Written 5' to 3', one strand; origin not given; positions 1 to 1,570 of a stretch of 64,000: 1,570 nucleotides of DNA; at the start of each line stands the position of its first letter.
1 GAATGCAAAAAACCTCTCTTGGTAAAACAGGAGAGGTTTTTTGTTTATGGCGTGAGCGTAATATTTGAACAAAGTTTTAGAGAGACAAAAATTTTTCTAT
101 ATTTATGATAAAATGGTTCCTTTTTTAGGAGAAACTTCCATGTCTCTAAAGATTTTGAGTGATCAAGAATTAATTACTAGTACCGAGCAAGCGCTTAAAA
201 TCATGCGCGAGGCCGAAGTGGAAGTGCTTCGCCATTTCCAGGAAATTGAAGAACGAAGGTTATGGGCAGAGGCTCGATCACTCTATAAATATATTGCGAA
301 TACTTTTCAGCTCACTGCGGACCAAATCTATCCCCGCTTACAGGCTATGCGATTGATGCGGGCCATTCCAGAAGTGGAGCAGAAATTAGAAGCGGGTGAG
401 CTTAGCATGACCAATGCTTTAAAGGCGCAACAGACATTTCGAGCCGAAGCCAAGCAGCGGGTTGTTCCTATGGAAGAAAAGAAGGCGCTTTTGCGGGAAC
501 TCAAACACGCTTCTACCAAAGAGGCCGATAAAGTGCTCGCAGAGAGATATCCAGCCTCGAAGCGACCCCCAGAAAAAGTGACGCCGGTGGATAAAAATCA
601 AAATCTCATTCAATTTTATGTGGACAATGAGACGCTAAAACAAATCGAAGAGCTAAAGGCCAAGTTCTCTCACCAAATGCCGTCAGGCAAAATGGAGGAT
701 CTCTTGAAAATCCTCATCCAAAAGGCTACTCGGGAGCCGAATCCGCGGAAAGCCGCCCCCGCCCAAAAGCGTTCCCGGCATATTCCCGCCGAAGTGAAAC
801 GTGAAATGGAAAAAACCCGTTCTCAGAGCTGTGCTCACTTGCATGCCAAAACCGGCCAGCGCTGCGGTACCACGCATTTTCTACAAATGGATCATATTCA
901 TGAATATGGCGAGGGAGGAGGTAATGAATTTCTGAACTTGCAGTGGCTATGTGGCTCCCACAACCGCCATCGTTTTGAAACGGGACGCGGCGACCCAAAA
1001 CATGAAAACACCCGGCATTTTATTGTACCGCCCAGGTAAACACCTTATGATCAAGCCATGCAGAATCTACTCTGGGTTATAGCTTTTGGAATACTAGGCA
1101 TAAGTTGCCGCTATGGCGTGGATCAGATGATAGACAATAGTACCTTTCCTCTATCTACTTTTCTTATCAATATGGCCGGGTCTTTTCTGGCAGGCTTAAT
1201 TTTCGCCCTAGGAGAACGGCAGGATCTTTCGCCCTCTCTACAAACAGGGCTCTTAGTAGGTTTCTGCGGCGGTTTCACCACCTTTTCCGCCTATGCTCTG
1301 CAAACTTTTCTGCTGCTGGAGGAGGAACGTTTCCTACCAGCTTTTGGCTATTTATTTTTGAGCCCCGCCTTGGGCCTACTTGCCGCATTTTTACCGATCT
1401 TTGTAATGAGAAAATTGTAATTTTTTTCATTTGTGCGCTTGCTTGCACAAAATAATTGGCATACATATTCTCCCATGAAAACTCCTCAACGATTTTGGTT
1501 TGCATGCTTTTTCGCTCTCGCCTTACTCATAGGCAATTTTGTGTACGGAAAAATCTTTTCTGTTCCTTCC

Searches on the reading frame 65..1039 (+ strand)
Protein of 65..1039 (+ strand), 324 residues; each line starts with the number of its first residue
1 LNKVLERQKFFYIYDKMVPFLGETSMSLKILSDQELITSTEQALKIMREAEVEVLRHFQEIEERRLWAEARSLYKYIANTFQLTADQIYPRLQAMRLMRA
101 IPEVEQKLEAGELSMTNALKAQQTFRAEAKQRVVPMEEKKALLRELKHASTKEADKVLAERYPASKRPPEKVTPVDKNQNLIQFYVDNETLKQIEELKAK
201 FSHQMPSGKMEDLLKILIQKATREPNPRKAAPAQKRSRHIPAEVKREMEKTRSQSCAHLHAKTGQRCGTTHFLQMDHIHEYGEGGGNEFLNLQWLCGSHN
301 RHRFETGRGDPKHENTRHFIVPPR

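Call 3: search_protein_families(library=pfam, proteins=[window:65-1039:+], max_evalue=0.01)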
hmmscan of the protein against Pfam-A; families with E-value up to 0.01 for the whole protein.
window:65-1039:+ (324 aa): 1 family
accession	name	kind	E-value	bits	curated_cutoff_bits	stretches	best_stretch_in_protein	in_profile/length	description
PF01844.29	HNH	-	0.00062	20.3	21.4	1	265-298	2-39/47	HNH endonuclease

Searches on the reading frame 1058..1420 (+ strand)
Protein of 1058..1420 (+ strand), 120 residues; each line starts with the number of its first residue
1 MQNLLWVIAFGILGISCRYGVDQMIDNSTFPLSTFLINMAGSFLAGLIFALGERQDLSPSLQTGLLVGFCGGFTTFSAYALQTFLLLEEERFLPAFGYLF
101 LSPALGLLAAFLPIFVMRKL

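Call 3: search_protein_families(library=pfam, proteins=[window:1058-1420:+], max_evalue=0.01)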
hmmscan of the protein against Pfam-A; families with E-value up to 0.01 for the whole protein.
window:1058-1420:+ (120 aa): 1 family
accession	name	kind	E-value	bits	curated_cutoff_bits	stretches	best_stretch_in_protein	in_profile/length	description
PF02537.21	CRCB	-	1.8e-26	92.9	32.9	1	5-112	1-101/103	CrcB-like protein, Camphor Resistance (CrcB)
